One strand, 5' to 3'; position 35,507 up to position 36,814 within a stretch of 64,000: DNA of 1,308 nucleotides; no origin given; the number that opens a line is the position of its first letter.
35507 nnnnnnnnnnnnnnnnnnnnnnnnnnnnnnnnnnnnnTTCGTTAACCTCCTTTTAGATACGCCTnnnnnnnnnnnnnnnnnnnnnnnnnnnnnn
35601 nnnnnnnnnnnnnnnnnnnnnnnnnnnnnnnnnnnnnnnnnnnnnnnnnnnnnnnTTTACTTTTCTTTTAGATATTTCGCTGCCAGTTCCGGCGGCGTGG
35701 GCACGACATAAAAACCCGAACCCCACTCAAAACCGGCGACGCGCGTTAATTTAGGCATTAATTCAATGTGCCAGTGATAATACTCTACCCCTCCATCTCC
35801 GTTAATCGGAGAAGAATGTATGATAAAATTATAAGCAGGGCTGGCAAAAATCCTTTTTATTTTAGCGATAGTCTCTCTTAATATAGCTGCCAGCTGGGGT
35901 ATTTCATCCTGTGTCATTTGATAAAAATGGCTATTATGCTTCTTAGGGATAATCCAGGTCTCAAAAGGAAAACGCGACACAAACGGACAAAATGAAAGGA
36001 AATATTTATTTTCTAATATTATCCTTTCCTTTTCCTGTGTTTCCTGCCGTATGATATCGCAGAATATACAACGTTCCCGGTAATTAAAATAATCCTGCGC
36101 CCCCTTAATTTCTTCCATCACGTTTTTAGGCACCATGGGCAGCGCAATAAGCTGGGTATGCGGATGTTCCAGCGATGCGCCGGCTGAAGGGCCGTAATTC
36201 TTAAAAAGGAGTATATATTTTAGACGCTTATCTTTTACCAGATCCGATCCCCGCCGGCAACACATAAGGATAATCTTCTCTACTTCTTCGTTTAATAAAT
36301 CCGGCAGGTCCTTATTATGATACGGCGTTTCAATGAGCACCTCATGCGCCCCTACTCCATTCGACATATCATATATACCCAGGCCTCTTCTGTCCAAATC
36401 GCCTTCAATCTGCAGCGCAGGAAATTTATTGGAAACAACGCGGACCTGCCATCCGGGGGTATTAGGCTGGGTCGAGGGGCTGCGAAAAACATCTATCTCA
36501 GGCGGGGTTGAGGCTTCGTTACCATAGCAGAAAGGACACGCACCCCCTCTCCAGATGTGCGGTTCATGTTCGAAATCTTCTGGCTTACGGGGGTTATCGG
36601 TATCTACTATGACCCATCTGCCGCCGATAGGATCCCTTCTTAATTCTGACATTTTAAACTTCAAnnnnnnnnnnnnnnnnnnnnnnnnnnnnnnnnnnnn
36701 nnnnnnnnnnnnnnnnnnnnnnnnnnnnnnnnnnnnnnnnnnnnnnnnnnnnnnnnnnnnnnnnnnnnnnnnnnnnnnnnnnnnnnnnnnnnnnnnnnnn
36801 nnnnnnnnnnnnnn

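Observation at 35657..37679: Tandem GalT-family paralogs, one lacking the nucleophilic histidine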

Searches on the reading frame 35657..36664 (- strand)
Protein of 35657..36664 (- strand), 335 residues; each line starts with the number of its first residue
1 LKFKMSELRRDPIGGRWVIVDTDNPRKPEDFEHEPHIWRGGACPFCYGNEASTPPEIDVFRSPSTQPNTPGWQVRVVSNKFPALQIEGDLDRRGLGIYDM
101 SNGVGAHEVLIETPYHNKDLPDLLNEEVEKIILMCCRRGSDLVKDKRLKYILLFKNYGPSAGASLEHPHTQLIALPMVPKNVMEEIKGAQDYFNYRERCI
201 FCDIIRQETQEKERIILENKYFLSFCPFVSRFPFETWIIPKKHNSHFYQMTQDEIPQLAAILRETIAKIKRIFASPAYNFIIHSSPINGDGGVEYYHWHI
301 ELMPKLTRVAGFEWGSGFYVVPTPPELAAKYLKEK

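Call 4: search_protein_families(library=pfam, proteins=[window:35657-36664:-], max_evalue=0.01)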
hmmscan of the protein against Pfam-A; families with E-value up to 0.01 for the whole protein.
window:35657-36664:- (335 aa): 7 families
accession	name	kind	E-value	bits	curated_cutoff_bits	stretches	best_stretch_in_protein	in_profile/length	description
PF02744.22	GalP_UDP_tr_C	-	1.2e-16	61.3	29.2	1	188-302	4-119/165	Galactose-1-phosphate uridyl transferase, C-terminal domain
PF16268.10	DUF4921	-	2.1e-12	47.1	28.5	1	129-325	201-386/425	Domain of unknown function (DUF4921)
PF16285.10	DUF4931_N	-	4.2e-12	46.7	24.1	1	108-175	54-121/124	Domain of unknown function (DUF4931) N-terminal domain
PF01087.27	GalP_UDP_transf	-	2.8e-10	41.4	22.1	1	74-179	75-184/184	Galactose-1-phosphate uridyl transferase, N-terminal domain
PF01230.28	HIT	-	1.4e-09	38.9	21.5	1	209-300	2-92/98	HIT domain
PF11969.13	DcpS_C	-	0.00042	21.2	24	1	198-300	1-97/114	Scavenger mRNA decapping enzyme C-term binding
PF19327.4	Ap4A_phos_N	-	0.00066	19.7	23.1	1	152-182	137-167/177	Ap4A phosphorylase N-terminal domain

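Call 5: search_protein_families(library=ncbifam, proteins=[window:35657-36664:-], max_evalue=0.01)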
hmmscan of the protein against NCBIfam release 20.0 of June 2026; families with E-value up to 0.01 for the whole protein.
window:35657-36664:- (335 aa): 4 families
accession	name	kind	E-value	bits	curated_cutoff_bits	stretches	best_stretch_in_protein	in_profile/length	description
NF008724.0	PRK11720.1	equivalog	7.8e-40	137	448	1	5-310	9-307/348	UDP-glucose--hexose-1-phosphate uridylyltransferase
TIGR00209.1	galT_1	equivalog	1.4e-36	126.2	102.1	1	75-310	74-308/349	galactose-1-phosphate uridylyltransferase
NF045834.1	M_plasma_HinT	exception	0.00043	21.1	130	0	200-304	1-100/102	histidine triad protein HinT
NF052622.1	ATPAdlTfActino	equivalog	0.0055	16.2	290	0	209-307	48-144/176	ATP adenylyltransferase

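Call 7: search_solved_structures(query=window:35657-36664:-, max_evalue=0.001, show_alignments=3)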
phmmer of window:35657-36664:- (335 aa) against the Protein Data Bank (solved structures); distinct sequences matched with E-value up to 0.001: 16.
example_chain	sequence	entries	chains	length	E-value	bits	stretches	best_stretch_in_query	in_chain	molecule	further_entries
1z84_A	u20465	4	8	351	1.4e-68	234.7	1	5-334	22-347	galactose-1-phosphate uridyl transferase-like protein | putative galactose-1-phosphate uridyl transferase | Probable galactose-1-phosphate uridyl transferase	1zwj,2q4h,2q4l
2h39_A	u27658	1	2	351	3.3e-67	230.1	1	5-334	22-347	Probable galactose-1-phosphate uridyl transferase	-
6k5z_A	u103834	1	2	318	7e-42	146.8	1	7-332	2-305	Galactose-1-phosphate uridylyltransferase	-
6k9z_A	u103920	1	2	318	1.2e-40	142.8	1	7-332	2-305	Galactose-1-phosphate uridylyltransferase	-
1hxp_A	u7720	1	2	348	4.9e-23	84.9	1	9-312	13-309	HEXOSE-1-PHOSPHATE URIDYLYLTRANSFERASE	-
5in3_B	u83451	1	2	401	5.9e-23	84.6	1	8-310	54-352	Galactose-1-phosphate uridylyltransferase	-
6gqd_A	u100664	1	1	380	7.2e-23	84.3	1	8-310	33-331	Galactose-1-phosphate uridylyltransferase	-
1hxq_A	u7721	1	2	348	7.8e-23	84.2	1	9-312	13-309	HEXOSE-1-PHOSPHATE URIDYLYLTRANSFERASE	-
1gup_A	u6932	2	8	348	1.9e-21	79.6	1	9-312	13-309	GALACTOSE-1-PHOSPHATE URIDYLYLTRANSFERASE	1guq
6d6j_A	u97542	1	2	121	1.6e-07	33.8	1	194-303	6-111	HIT family hydrolase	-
1y23_A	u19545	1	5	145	5.6e-06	28.7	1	196-312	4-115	Histidine triad protein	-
3imi_A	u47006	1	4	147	9.8e-06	27.9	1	196-312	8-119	HIT family protein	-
4qvu_A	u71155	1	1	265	1.1e-05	27.7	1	108-178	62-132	Uncharacterized protein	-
3l7x_A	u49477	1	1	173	2.4e-05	26.7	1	176-307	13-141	Putative Hit-like protein involved in cell-cycle regulation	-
2eo4_A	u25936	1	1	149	0.00057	22.1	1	199-305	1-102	150aa long hypothetical histidine triad nucleotide-binding protein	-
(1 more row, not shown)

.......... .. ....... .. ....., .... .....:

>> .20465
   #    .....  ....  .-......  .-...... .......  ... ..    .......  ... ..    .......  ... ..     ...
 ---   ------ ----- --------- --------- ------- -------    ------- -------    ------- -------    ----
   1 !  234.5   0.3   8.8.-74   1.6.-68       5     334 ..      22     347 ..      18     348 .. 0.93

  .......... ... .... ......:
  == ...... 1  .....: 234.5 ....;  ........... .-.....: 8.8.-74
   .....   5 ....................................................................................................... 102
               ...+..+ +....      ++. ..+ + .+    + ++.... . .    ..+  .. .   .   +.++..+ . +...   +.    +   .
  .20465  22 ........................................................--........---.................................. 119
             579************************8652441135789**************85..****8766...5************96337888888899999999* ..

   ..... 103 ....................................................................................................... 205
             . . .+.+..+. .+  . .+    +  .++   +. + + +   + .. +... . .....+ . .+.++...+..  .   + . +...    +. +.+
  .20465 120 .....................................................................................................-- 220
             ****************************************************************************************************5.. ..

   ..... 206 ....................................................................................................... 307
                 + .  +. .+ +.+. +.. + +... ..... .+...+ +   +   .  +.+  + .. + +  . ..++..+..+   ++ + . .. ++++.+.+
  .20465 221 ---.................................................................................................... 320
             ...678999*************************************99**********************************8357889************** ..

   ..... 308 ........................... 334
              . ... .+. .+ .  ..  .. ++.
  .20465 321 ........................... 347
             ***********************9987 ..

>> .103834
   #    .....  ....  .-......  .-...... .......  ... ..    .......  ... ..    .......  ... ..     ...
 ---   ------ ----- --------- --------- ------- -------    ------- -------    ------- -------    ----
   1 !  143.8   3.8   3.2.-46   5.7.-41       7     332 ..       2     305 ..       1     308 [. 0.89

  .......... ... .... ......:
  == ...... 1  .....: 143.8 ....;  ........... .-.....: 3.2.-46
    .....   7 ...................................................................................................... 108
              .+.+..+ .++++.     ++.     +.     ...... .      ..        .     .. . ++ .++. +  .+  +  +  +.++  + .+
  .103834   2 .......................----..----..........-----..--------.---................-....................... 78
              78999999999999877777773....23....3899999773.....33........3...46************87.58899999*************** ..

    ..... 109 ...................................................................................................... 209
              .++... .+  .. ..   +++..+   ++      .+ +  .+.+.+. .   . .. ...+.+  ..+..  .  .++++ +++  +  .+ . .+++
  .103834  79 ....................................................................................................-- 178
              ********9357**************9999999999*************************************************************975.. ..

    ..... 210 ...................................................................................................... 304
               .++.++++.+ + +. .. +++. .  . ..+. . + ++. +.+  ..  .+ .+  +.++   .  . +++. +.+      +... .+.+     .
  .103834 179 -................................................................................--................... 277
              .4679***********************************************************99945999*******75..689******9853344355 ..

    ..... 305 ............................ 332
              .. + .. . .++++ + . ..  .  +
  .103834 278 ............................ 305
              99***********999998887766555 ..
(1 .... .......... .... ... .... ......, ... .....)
